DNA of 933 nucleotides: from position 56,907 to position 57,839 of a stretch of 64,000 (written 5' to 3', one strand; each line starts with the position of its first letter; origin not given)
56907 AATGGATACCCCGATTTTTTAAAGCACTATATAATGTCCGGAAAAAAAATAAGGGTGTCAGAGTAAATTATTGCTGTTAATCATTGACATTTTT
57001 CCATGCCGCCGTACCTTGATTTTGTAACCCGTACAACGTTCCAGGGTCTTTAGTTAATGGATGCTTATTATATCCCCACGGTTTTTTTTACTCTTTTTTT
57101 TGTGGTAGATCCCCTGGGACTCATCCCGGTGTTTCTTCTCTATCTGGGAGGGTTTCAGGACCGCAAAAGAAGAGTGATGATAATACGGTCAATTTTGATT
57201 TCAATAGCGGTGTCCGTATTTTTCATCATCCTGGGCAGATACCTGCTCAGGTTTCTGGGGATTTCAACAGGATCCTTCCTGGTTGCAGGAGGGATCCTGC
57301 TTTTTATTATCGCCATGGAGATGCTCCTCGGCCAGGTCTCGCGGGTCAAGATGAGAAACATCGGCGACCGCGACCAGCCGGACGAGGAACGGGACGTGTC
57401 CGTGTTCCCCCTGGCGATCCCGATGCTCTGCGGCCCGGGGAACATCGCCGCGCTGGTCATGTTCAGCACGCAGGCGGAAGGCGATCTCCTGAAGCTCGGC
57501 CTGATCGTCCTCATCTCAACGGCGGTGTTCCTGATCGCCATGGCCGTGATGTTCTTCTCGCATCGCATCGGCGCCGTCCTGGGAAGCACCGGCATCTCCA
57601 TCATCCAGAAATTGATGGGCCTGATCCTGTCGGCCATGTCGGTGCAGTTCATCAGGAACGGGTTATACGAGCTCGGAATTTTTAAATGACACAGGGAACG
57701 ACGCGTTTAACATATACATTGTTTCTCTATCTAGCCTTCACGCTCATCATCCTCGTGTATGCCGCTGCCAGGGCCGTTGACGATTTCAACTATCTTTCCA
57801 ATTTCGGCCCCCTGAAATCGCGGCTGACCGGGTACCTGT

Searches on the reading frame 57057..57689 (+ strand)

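Call 23: search_protein_families(library=pfam, proteins=[window:57057-57689:+])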
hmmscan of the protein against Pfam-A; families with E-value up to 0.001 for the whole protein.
window:57057-57689:+ (210 aa): 1 family
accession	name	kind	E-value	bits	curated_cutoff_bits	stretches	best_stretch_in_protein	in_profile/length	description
PF01914.23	MarC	-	2.7e-47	161.3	23.9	1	6-205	4-201/203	MarC family integral membrane protein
